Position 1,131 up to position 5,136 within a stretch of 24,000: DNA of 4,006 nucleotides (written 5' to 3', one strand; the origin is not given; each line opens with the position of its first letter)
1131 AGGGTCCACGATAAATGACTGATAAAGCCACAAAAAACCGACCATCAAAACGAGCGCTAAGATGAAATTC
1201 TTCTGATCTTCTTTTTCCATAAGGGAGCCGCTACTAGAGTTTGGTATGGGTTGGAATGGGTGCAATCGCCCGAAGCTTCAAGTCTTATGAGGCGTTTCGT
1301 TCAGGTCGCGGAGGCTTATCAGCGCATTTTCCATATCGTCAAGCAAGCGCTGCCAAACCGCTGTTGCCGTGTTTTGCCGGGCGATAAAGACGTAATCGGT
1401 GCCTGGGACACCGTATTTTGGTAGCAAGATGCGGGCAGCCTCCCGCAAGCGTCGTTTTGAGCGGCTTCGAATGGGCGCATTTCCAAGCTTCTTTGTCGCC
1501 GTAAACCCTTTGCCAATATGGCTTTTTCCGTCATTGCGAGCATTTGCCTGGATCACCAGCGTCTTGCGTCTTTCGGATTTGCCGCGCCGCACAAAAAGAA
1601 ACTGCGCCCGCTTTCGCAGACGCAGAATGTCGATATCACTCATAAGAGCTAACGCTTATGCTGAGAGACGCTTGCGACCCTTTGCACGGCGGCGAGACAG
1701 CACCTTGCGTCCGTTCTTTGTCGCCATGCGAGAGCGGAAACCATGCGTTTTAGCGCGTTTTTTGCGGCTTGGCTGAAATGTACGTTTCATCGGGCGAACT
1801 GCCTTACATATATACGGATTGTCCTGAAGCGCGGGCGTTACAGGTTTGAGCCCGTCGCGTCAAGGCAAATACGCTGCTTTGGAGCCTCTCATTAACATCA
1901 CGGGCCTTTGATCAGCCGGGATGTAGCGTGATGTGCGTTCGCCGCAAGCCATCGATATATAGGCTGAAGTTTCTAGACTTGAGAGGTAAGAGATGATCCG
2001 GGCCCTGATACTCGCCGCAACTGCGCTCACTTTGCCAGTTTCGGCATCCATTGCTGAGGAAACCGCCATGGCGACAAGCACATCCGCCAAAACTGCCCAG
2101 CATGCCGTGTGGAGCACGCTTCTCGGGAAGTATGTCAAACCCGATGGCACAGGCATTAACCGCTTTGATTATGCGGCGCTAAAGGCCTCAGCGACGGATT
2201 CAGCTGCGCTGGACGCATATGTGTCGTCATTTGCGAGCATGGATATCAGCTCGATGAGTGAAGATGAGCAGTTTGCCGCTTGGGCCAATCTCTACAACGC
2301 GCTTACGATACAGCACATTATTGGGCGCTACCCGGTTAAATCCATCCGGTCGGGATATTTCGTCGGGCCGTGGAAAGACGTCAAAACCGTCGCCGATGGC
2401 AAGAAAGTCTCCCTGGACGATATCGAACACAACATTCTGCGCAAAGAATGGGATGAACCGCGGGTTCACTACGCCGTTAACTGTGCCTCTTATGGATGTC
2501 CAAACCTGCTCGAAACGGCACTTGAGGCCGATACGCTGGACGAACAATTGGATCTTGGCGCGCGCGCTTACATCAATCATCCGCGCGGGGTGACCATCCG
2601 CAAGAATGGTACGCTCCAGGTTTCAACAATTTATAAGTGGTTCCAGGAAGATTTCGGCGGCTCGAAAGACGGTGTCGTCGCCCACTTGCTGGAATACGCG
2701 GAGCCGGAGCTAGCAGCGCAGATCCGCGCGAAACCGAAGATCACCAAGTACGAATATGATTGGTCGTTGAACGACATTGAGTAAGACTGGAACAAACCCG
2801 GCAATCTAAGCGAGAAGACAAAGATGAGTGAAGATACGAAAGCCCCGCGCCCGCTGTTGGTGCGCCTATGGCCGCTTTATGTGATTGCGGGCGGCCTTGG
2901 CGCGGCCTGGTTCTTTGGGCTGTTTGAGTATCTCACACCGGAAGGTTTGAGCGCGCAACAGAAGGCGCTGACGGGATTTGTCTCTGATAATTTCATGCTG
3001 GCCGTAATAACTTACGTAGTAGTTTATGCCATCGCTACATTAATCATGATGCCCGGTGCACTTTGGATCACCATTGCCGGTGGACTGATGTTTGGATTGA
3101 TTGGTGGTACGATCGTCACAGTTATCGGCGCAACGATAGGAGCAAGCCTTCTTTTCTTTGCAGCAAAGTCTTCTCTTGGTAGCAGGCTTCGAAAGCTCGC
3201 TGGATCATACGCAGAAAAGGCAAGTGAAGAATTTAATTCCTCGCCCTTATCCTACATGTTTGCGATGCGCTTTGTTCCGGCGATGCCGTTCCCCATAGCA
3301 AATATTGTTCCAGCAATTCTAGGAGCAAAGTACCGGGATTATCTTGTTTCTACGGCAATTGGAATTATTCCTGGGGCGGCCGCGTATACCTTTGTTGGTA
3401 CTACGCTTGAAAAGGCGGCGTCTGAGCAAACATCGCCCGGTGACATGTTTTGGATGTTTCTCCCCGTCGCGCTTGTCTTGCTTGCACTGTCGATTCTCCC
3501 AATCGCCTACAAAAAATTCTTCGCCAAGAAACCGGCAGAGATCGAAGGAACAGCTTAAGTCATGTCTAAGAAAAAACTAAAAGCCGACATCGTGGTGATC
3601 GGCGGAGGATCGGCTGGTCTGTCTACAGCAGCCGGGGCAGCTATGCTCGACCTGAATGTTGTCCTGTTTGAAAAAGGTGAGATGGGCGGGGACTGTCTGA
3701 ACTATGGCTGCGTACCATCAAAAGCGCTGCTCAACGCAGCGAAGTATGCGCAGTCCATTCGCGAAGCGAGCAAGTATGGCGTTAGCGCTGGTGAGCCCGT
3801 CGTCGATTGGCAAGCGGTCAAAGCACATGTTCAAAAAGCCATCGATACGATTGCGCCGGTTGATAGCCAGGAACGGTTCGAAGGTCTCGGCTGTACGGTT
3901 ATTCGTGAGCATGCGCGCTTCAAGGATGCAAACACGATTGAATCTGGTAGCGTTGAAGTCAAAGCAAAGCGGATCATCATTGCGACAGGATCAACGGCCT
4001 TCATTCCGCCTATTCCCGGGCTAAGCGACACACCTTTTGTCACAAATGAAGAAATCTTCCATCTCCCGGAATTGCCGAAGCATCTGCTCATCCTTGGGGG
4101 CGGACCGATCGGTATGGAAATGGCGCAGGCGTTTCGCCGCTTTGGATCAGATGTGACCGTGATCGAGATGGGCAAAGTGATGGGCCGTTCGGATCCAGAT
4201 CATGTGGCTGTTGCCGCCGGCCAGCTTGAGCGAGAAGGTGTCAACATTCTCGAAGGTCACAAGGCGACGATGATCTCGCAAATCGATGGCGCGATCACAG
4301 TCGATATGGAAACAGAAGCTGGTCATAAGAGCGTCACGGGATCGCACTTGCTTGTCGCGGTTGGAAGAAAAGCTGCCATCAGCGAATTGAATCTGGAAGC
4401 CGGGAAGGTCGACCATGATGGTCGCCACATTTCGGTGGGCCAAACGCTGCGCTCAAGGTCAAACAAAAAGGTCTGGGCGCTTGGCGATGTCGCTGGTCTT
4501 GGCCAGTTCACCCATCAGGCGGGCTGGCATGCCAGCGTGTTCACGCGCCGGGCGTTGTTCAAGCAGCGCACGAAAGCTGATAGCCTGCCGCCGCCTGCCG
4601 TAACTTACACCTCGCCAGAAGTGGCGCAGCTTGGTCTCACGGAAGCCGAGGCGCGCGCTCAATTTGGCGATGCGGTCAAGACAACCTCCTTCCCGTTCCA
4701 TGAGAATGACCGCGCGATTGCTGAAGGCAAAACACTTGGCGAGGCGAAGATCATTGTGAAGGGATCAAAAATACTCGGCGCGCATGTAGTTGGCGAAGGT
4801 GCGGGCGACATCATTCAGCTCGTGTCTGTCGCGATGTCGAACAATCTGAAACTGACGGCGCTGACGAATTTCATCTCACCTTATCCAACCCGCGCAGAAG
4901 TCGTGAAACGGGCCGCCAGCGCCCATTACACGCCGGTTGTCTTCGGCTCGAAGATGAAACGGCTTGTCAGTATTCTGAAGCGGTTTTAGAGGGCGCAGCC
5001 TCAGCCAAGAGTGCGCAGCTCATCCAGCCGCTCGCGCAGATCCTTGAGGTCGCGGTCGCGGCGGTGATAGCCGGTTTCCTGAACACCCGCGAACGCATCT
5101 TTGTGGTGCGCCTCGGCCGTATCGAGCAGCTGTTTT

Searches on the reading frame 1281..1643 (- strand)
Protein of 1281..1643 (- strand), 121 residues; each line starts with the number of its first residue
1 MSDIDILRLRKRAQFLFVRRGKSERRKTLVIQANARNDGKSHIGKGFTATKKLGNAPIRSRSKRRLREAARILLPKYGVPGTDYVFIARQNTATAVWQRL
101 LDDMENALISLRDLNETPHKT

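Call 83: search_protein_families(library=pfam, proteins=[window:1281-1643:-], max_evalue=0.01)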
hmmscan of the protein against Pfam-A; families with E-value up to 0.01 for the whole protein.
window:1281-1643:- (121 aa): 1 family
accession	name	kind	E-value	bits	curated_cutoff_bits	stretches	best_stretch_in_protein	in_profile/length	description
PF00825.24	Ribonuclease_P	-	7.9e-18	64.9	22.3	1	8-109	6-106/109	Ribonuclease P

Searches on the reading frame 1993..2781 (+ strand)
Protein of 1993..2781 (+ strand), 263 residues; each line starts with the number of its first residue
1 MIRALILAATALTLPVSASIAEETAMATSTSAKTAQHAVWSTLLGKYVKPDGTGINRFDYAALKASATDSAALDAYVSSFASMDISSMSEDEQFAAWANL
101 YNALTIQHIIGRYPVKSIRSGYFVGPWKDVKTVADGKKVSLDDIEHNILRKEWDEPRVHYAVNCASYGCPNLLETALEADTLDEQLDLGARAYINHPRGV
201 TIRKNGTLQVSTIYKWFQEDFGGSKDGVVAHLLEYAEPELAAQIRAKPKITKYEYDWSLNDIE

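Call 14: search_protein_families(library=pfam, proteins=[window:1993-2781:+], max_evalue=0.001)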
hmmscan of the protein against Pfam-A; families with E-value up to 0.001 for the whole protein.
window:1993-2781:+ (263 aa): 1 family
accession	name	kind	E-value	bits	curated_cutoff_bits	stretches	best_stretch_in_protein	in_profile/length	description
PF04784.19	DUF547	-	2.1e-24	86.4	27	1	86-194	2-125/125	Protein of unknown function, DUF547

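Call 84: search_protein_families(library=padloc, proteins=[window:1993-2781:+], max_evalue=0.00001)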
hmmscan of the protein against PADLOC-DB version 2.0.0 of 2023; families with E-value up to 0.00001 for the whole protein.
window:1993-2781:+ (263 aa): 0 families

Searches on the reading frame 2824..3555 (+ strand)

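Call 14: search_protein_families(library=pfam, proteins=[window:2824-3555:+], max_evalue=0.001)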
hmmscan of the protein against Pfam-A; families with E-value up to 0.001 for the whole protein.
window:2824-3555:+ (244 aa): 1 family
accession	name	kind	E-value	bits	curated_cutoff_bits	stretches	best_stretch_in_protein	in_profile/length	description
PF09335.16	VTT_dom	-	4.3e-19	69.6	33.9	1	81-193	5-122/123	VTT domain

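Call 84: search_protein_families(library=padloc, proteins=[window:2824-3555:+], max_evalue=0.00001)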
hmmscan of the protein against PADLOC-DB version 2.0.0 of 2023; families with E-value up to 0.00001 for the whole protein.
window:2824-3555:+ (244 aa): 0 families

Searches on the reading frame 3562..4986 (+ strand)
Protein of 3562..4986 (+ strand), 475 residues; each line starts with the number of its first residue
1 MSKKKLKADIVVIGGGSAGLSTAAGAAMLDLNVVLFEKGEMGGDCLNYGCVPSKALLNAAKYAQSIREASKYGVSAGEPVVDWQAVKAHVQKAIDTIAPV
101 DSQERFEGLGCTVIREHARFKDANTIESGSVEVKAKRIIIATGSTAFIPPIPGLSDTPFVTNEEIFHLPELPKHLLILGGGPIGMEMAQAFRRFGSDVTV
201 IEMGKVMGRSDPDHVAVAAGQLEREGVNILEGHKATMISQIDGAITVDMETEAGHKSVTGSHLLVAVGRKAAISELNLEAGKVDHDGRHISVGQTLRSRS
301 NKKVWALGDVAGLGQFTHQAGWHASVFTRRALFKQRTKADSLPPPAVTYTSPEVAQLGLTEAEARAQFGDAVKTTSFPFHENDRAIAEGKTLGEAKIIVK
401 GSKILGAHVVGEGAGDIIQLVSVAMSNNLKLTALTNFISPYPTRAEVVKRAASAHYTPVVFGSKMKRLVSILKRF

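Call 14: search_protein_families(library=pfam, proteins=[window:3562-4986:+], max_evalue=0.001)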
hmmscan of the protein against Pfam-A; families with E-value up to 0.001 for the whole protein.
window:3562-4986:+ (475 aa): 14 families
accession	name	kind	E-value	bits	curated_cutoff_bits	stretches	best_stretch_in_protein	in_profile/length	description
PF07992.20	Pyr_redox_2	-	1.4e-51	176.1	26.1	1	9-323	2-290/291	Pyridine nucleotide-disulphide oxidoreductase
PF02852.28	Pyr_redox_dim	-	8.3e-27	94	25.3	1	345-451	2-109/110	Pyridine nucleotide-disulphide oxidoreductase, dimerisation domain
PF00070.33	Pyr_redox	-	1.8e-16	60.8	22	1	174-244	1-72/82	Pyridine nucleotide-disulphide oxidoreductase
PF13738.12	Pyr_redox_3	-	3e-11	43.6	30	1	11-288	1-286/305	Pyridine nucleotide-disulphide oxidoreductase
PF01266.30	DAO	-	1.4e-10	41.7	27.9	1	9-42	1-35/353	FAD dependent oxidoreductase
PF03486.20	HI0933_like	-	1.4e-08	35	50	1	9-43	2-36/244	HI0933-like protein Rossmann domain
PF13450.12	NAD_binding_8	-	5.2e-08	33.5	21.9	1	12-47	1-37/68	NAD(P)-binding Rossmann-like domain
PF00890.30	FAD_binding_2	-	2.9e-07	30.5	20.4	1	9-103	1-97/414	FAD binding domain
PF01262.27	AlaDh_PNT_C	-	8.3e-06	25.8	23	0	7-38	28-59/214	Alanine dehydrogenase/PNT, C-terminal domain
PF12831.13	FAD_oxidored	-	1.4e-05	25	27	1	9-43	1-35/416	FAD dependent oxidoreductase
PF01134.28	GIDA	-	2.9e-05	23.7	22.1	1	9-68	1-58/391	Glucose inhibited division protein A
PF05834.18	Lycopene_cycl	-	5.1e-05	22.9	23.4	0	9-40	1-34/380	Lycopene cyclase protein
PF01946.23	Thi4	-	0.00033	20.4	26.2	0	6-39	16-50/235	Thi4 family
PF13241.12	NAD_binding_7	-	0.00094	20.2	22.1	0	173-204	8-39/104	Putative NAD(P)-binding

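Call 84: search_protein_families(library=padloc, proteins=[window:3562-4986:+], max_evalue=0.00001)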
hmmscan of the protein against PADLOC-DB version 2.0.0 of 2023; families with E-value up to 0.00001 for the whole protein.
window:3562-4986:+ (475 aa): 0 families
